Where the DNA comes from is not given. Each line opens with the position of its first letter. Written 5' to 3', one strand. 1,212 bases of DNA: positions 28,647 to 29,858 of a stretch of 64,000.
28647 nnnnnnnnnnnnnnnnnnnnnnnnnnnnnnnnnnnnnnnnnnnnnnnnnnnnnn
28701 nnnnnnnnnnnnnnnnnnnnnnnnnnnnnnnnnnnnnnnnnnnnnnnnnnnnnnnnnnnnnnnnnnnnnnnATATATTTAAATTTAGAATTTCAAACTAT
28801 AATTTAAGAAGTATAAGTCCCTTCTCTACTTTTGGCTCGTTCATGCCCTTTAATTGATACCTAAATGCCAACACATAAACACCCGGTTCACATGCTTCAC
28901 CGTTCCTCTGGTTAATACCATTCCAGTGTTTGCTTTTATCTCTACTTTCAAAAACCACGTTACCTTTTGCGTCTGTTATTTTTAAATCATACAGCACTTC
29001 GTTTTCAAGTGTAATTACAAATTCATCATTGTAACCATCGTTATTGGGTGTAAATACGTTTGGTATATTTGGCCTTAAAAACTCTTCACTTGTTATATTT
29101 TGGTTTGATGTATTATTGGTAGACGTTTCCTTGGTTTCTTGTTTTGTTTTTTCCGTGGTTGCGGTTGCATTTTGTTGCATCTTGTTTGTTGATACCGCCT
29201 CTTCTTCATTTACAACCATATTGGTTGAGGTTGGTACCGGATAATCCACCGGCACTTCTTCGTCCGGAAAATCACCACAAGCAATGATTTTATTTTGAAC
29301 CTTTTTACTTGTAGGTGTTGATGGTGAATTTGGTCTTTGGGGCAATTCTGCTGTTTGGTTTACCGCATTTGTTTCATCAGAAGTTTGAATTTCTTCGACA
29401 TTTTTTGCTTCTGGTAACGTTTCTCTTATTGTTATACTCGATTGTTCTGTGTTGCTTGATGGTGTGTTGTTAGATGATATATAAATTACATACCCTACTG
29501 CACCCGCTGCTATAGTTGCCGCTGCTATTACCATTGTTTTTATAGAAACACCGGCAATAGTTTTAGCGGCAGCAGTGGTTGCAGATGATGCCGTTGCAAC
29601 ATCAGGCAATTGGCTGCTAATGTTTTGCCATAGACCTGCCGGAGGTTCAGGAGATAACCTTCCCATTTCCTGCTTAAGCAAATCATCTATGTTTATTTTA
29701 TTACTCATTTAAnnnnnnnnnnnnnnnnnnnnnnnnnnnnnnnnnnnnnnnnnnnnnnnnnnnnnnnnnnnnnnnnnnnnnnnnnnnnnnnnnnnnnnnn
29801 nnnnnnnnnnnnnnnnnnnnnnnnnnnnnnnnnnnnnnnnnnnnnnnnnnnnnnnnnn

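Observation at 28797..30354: ECF sigma factor paired with an anti-sigma-like protein that carries a T9SS type-B C-terminal sorting domain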

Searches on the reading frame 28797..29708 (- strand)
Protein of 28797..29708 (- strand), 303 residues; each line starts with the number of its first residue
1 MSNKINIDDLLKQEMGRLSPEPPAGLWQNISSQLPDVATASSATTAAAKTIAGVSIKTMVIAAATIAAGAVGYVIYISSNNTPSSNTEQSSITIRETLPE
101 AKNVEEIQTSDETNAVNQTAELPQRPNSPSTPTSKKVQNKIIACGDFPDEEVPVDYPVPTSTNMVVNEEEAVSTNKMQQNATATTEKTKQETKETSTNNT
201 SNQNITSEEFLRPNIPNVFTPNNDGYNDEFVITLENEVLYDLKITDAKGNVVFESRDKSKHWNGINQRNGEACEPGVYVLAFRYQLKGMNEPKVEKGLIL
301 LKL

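Call 3: search_protein_families(library=pfam, proteins=[window:28797-29708:-], max_evalue=0.1)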
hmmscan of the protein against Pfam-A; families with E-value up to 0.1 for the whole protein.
window:28797-29708:- (303 aa): 1 family
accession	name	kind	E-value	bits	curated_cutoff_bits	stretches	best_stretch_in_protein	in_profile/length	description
PF13585.12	CHU_C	-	6.1e-15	55.5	27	1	214-299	2-84/86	CHU_C Type IX secretion signal domain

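Call 4: search_protein_families(library=ncbifam, proteins=[window:28797-29708:-], max_evalue=0.1)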
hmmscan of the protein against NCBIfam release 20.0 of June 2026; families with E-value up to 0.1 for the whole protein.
window:28797-29708:- (303 aa): 6 families
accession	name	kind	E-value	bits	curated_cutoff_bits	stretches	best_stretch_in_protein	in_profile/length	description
TIGR04131.1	Bac_Flav_CTERM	domain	5.5e-08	32.9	35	1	214-267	2-56/85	T9SS type B sorting domain-containing protein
NF052375.1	antisigma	equivalog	0.00015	21.8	100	1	18-104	46-129/217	anti-sigma factor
TIGR04183.1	Por_Secre_tail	domain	0.0029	17.5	23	1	221-283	3-59/72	T9SS type A sorting domain-containing protein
NF033761.1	gliding_GltJ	equivalog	0.0085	15.2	450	1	38-206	351-518/671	adventurous gliding motility protein GltJ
NF043060.1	MAP_0585_fam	equivalog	0.013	15.5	170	1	45-203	4-157/319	MAP_0585 family protein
TIGR04526.1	predic_Ig_block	subfamily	0.025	13.5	150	1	57-213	6-160/693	putative immunoglobulin-blocking virulence protein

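Call 5: find_homologous_proteins(query=window:28797-29708:-, max_evalue=0.001)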
Query window:28797-29708:- (303 aa): 113 proteins with E <= 0.001 among 3242 candidates.
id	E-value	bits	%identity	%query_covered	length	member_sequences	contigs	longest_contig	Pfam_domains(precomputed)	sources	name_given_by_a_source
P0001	5.0e-191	651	100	100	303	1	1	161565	PF13585.13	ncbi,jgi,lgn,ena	-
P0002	4.7e-181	619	96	100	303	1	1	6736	PF13585.13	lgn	-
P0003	1.1e-179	614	94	100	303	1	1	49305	PF13585.13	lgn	-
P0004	8.3e-179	611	94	100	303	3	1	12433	PF13585.13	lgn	-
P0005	4.2e-176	602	94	100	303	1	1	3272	PF13585.13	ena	-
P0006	8.9e-174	595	93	100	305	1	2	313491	PF13585.13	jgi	jgi:gliding motility-associated-like protein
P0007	3.1e-172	590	92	100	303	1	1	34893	PF13585.13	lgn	-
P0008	1.7e-171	587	91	100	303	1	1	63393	PF13585.13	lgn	-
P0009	1.7e-171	587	91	100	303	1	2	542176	PF13585.13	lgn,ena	-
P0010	3.3e-148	511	80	100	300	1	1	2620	PF13585.13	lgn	-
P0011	1.1e-141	489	76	100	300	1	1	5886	PF13585.13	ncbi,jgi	jgi:gliding motility-associated-like protein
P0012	3.0e-141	488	76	100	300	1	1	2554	PF13585.13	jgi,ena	jgi:gliding motility-associated-like protein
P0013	5.9e-131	454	71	100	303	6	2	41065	PF13585.13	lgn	-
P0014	2.8e-124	432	68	100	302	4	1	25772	PF13585.13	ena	-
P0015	6.2e-124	431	69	100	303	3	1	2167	PF13585.13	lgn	-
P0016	7.1e-124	431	68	100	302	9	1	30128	PF13585.13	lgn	-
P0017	1.3e-122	427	67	100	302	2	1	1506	PF13585.13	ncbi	-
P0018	1.7e-120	420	68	100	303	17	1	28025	PF13585.13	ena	-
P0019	1.7e-118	413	67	100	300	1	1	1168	PF13585.13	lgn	-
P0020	4.7e-117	409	67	100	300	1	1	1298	PF13585.13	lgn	-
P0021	1.2e-116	407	66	100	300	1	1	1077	PF13585.13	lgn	-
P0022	1.3e-116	407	66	100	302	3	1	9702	PF13585.13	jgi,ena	jgi:gliding motility-associated-like protein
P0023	2.4e-115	403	65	100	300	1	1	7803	PF13585.13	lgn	-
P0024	1.1e-112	394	62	100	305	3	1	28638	PF13585.13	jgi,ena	jgi:gliding motility-associated-like protein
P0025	1.4e-112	394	64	100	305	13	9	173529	PF13585.13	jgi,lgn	-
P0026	1.4e-96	341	60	100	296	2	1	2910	PF13585.13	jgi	-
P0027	4.4e-96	340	58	100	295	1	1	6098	PF13585.13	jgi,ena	jgi:gliding motility-associated-like protein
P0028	3.4e-95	337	57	100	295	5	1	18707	PF13585.13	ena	-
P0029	1.2e-94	335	58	100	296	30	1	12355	PF13585.13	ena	-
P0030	6.5e-94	333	57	100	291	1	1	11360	PF13585.13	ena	-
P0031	6.6e-94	333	58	100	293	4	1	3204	PF13585.13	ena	-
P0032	8.7e-94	332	59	100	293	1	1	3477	PF13585.13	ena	-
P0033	1.5e-93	332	56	100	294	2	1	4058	PF13585.13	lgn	-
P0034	2.1e-93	331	57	100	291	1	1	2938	PF13585.13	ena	-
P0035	2.7e-93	331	57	100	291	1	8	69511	PF13585.13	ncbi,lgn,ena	-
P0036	8.4e-93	329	56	100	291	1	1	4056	PF13585.13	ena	-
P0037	2.1e-92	328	56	100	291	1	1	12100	PF13585.13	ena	-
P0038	3.5e-92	327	56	100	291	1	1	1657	PF13585.13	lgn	-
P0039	2.8e-91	324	56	100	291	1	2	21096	PF13585.13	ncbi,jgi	jgi:gliding motility-associated-like protein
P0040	1.0e-90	322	56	100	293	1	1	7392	PF13585.13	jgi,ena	-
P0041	6.6e-68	247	44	98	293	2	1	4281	PF13585.13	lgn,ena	-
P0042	3.7e-66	242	44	100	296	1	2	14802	PF13585.13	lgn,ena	-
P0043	3.8e-66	242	45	100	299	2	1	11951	PF13585.13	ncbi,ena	-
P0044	4.5e-66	241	44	100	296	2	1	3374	PF13585.13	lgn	-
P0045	2.4e-65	239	44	100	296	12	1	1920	PF13585.13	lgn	-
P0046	2.6e-65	239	45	98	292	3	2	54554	PF13585.13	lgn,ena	-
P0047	3.8e-64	235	45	100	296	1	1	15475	PF13585.13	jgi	jgi:gliding motility-associated-like protein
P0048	7.9e-64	234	45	98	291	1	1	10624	PF13585.13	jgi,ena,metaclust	metaclust:\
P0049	1.3e-63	233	45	100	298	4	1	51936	PF13585.13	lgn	-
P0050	1.6e-62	230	42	98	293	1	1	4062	PF13585.13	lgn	-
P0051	2.5e-62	229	44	100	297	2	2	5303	PF13585.13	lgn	-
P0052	3.0e-62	229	45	100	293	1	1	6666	PF13585.13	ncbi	-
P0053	2.8e-60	222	42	100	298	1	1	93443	PF13585.13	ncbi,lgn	-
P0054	6.9e-59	218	42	100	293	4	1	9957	PF13585.13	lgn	-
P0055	2.1e-58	216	43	98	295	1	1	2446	PF13585.13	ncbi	-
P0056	9.4e-58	214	42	99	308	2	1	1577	PF13585.13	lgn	-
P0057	1.1e-56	211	41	100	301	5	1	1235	PF13585.13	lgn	-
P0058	1.8e-56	210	42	99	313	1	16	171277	PF13585.13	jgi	jgi:gliding motility-associated-like protein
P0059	1.5e-54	204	38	99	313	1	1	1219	PF13585.13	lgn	-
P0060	1.5e-54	204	40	100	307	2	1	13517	PF13585.13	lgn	-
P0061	1.9e-53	200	38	100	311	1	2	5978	PF13585.13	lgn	-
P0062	2.8e-53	199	40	100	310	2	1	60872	PF13585.13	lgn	-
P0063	8.5e-53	198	37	100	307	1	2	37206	PF13585.13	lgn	-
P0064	7.9e-52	195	38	100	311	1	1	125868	PF13585.13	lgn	-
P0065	3.3e-50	189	39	100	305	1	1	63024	PF13585.13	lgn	-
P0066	8.5e-50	188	39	100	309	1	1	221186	PF13585.13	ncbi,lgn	-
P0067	1.4e-47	181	37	100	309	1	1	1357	PF13585.13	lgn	-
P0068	1.7e-46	177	39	100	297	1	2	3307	PF13585.13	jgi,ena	-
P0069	1.7e-45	174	38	100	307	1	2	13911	PF13585.13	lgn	-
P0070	2.2e-44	170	35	97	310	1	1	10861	PF13585.13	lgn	-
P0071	1.5e-43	168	35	100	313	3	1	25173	PF13585.13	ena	-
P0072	4.6e-42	163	36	100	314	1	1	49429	PF13585.13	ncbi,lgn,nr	ncbi:MAG: hypothetical protein EAY81_02960 [Bacteroidetes bacterium]|nr:MAG: hypothetical protein EA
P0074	3.6e-36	143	36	98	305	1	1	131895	PF13585.13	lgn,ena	-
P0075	1.3e-31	128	33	99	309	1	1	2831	PF13585.13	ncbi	-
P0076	2.5e-27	114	47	34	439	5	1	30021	PF00801.27,PF13585.13,PF18911.7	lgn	-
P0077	1.6e-18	85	46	26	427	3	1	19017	PF13585.13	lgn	-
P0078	1.3e-12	66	26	94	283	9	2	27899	PF13585.13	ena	-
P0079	1.0e-11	63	45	22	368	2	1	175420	PF00801.27,PF13585.13,PF18911.7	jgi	-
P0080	1.0e-10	60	37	25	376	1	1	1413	PF00801.27,PF13585.13,PF13860.13,PF18911.7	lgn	-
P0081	4.3e-10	58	27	93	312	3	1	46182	PF13585.13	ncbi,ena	ncbi:MAG: gliding motility-associated C-terminal domain-containing protein [Bacteroidota bacterium]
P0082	2.8e-9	55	46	21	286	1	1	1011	PF13585.13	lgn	-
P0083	3.2e-9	55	28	69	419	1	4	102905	PF13585.13,PF18911.7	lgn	-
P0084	1.1e-8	53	40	29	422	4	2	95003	PF13585.13,PF18911.7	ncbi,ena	-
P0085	4.9e-8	51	55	21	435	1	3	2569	PF13585.13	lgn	-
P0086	5.1e-8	51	42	21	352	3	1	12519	PF00801.27,PF13585.13,PF18911.7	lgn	-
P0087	7.0e-8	51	45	29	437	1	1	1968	PF13585.13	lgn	-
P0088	7.9e-8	50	48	21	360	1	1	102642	PF00801.27,PF13585.13,PF18911.7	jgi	jgi:gliding motility-associated-like protein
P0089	8.1e-8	50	39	29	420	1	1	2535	PF00801.27,PF13585.13,PF18911.7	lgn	-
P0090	8.7e-8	50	39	29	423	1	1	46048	PF00801.27,PF13585.13,PF18911.7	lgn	-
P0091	1.7e-7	49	48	21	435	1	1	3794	PF13585.13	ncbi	-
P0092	4.5e-7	48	39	29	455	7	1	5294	PF13585.13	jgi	jgi:gliding motility-associated-like protein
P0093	5.1e-7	48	39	29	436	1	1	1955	PF13585.13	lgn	-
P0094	6.0e-7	48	39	29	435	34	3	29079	PF13585.13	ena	-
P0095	7.1e-7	47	37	29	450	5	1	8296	PF13585.13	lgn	-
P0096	8.5e-7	47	41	29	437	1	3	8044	PF13585.13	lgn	-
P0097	1.2e-6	47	37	39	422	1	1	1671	PF13585.13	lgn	-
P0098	2.6e-6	45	34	22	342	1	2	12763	PF13585.13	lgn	-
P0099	4.2e-6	45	40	29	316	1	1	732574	PF13585.13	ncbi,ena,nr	ncbi:MAG: hypothetical protein COA32_00370 [Fluviicola sp.]|nr:MAG: hypothetical protein COA32_00370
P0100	5.9e-6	44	42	23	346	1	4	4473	PF13585.13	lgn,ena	-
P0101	5.9e-6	44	42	21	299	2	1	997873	PF13585.13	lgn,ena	-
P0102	1.4e-5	43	42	21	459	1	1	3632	PF13585.13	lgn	-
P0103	1.6e-5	43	37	22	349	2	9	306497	PF13585.13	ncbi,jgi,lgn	-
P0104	1.8e-5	43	51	18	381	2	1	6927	PF00801.27,PF13585.13,PF13860.13,PF18911.7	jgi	-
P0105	3.3e-5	42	37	29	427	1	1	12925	PF00801.27,PF13585.13,PF18911.7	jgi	jgi:gliding motility-associated-like protein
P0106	1.5e-4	40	36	27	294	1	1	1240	PF13585.13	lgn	-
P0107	1.5e-4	40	33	39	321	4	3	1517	PF13585.13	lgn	-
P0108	1.8e-4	39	45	19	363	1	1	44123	PF00801.27,PF13585.13,PF18911.7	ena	-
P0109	2.3e-4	39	33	27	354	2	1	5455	PF13585.13,PF26689.1,PF08329.17,PF19081.7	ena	-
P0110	8.1e-4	37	29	67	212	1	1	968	PF13585.13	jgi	-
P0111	8.1e-4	37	35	29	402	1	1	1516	PF00801.27,PF13573.13,PF13585.13,PF18911.7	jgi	jgi:gliding motility-associated-like protein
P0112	9.3e-4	37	51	17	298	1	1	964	PF13585.13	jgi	jgi:gliding motility-associated-like protein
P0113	9.5e-4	37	41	23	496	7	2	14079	PF13585.13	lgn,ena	-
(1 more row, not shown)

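Call 10: find_encoding_contigs(protein=P0001, flank=3000, max_places=3)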
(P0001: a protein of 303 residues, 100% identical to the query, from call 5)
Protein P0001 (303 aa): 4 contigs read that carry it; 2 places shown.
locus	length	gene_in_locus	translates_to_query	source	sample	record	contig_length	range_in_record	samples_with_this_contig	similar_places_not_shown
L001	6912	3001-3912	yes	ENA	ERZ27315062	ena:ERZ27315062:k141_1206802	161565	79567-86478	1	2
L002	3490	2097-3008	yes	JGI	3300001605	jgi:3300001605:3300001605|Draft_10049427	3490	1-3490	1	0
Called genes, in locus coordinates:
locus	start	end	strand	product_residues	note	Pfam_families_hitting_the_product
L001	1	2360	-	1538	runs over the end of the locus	PF25778:DUF7948, PF18911:PKD_4, PF00801:PKD, PF18911:PKD_4, PF13585:CHU_C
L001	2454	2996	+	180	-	PF07638:Sigma70_ECF (weak), PF04542:Sigma70_r2, PF08281:Sigma70_r4_2, PF04545:Sigma70_r4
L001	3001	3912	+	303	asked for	PF13585:CHU_C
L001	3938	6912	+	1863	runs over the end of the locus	PF00801:PKD (faint), PF18911:PKD_4, PF13585:CHU_C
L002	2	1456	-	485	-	?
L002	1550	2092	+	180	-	PF07638:Sigma70_ECF (weak), PF04542:Sigma70_r2, PF08281:Sigma70_r4_2, PF04545:Sigma70_r4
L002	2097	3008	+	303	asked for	PF13585:CHU_C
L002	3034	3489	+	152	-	?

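Call 11: find_encoding_contigs(protein=P0066, flank=10000, max_places=2)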
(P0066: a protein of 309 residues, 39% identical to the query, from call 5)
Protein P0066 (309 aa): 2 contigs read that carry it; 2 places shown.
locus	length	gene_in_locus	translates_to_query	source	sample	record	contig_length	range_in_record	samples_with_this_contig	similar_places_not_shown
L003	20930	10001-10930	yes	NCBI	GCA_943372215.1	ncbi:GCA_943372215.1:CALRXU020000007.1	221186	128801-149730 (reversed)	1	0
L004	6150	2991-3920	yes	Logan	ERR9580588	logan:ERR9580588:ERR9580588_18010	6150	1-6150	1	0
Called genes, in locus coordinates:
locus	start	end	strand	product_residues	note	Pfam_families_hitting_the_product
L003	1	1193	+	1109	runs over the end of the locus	PF07676:PD40 (faint), PF26549:Tricorn_N (faint), PF26550:Tricorn_2nd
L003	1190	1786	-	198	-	PF00265:TK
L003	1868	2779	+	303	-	-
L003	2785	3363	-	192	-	PF00255:GSHPx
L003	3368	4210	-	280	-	PF02401:LYTB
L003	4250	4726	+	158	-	PF10504:DUF2452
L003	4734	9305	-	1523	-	PF25778:DUF7948, PF16820:PKD_3 (faint), PF18911:PKD_4, PF00801:PKD (weak), PF18911:PKD_4, PF13585:CHU_C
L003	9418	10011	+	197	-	PF04542:Sigma70_r2, PF07638:Sigma70_ECF (weak), PF08281:Sigma70_r4_2, PF04545:Sigma70_r4 (weak)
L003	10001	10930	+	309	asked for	PF13585:CHU_C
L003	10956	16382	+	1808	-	PF00801:PKD (faint), PF18911:PKD_4, PF13585:CHU_C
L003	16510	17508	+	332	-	PF01118:Semialdhyde_dh, PF02774:Semialdhyde_dhC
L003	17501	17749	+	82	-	PF00173:Cyt-b5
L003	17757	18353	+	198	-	PF14595:Thioredoxin_9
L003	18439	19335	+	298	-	PF13201:PCMD (faint), PF18962:Por_Secre_tail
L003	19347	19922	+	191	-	-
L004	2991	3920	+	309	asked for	PF13585:CHU_C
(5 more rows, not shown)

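Call 12: find_encoding_contigs(protein=P0081, flank=10000, max_places=2)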
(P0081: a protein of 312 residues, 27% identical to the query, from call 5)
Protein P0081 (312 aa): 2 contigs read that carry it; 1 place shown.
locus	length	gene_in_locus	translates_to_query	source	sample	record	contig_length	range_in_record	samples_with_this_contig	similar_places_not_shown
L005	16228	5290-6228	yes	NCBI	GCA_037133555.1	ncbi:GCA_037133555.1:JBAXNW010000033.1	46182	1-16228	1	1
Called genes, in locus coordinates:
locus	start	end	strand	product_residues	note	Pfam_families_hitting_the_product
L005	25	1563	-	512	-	PF01790:LGT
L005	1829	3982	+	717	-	PF10459:Peptidase_S46, PF00089:Trypsin (faint), PF13365:Trypsin_2 (faint)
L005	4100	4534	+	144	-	PF18347:DUF5606, PF21186:DUF6852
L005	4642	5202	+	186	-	PF07638:Sigma70_ECF (weak), PF04542:Sigma70_r2, PF08281:Sigma70_r4_2, PF04545:Sigma70_r4 (weak)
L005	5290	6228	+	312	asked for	PF13585:CHU_C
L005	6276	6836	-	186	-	PF10469:AKAP7_NLS, PF02834:LigT_PEase, PF13563:2_5_RNA_ligase2, PF02834:LigT_PEase (weak)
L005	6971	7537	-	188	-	-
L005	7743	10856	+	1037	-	PF21760:SecD_1st, PF22599:SecDF_P1_head, PF02355:SecD_SecF_C, PF07549:Sec_GG (weak), PF02355:SecD_SecF_C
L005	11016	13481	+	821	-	PF13432:TPR_16 (weak), PF07719:TPR_2 (weak), PF07676:PD40 (faint), PF00691:OmpA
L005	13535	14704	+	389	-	PF00586:AIRS, PF02769:AIRS_C (faint)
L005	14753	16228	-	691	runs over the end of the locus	PF19081:Ig_7 (faint), PF13585:CHU_C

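Call 19: find_related_loci(query=A1, collection=genome_contigs, flank=8000)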
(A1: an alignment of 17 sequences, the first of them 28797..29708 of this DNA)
Query A1 (303 aa) in genome_contigs; peptide patterns used: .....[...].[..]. (x = any residue, [..] = any of these).
599 stretches matched a pattern (row limit reached: there are more); 427 encode a relative of the query (tblastn E <= 1e-3); the best 80 are kept; 80 distinct loci.
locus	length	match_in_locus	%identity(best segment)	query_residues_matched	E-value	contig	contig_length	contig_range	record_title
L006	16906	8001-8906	66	1-303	5e-111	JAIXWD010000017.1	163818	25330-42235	MAG: Bacteroidetes bacterium isolate D4_MAG_00005 pond_D4_MAG_00005_000000000022, whole genome shotgun sequence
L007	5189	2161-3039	59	1-303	9e-103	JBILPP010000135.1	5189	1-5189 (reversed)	MAG: Bacteroidia bacterium isolate ME2018-04-20_3300034022_group8_bin194 Rohwer_bin1057_scaffold_16861_c1, whole genome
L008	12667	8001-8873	57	1-303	7e-102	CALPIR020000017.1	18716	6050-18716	MAG: Chitinophaga pinensis isolate HRS-ES8-bin-125 genome assembly, contig: HRS-ES8-C770, whole genome shotgun sequence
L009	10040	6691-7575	57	1-303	5e-101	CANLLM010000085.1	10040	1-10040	MAG: Bacteroidetes bacterium isolate ZE-13may13-124 genome assembly, contig: ZE-13may13-C6670, whole genome shotgun sequ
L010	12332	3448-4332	44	1-302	2e-72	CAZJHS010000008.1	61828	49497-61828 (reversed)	MAG TPA_asm: uncultured Chitinophaga sp. isolate binchicken_co328_172 genome assembly, contig: NODE_258_length_61828_cov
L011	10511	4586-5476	45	1-302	3e-70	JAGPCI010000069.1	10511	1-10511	MAG: Bacteroidia bacterium isolate Gw_SlAct_bin_24 Gw_SlAct_19924_length_10511_cov_5.553448, whole genome shotgun sequen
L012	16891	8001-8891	42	1-302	7e-66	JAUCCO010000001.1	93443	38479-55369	MAG: Bacteroidia bacterium isolate R4x_41d_il_Bin1.24 NODE_123_length_93443_cov_6.216859, whole genome shotgun sequence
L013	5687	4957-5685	48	1-250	5e-63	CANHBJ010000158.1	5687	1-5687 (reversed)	MAG: Bacteroidetes bacterium isolate RE-16jun15-135 genome assembly, contig: RE-16jun15-C18595, whole genome shotgun seq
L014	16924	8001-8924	39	1-302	1e-52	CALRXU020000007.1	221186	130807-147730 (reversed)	MAG: Chitinophaga pinensis isolate JJ-LA1A6-383-3-m1-bin304 genome assembly, contig: JJ-LA1A6-383-C9, whole genome shotg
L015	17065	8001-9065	33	1-302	3e-45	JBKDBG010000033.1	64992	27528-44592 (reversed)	MAG: Bacteroidota bacterium isolate samp_2079_concoct_418 samp_2079_336166, whole genome shotgun sequence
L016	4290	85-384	66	200-299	7e-45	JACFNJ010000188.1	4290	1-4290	MAG: Bacteroidia bacterium isolate BROCD021 NODE_9012_length_4290_cov_4.570956, whole genome shotgun sequence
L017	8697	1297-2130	29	7-301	6e-26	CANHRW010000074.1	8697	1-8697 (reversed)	MAG: Bacteroidetes bacterium isolate RE-27jun17-100 genome assembly, contig: RE-27jun17-C7879, whole genome shotgun sequ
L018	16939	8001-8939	36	1-302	1e-47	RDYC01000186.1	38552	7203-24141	MAG: Bacteroidetes bacterium isolate PH2015_08U_38_6 PH2015_08U_scaffold_86, whole genome shotgun sequence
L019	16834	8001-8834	30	7-301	6e-25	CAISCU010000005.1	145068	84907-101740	MAG: uncultured Bacteroidetes bacterium isolate Ki3-D1_bin-0498 genome assembly, contig: bin-0498:05/55, whole genome sh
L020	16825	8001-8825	28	7-301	5e-23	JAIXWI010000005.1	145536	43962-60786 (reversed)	MAG: Bacteroidetes bacterium isolate D4_MAG_00013 pond_D4_MAG_00013_000000000024, whole genome shotgun sequence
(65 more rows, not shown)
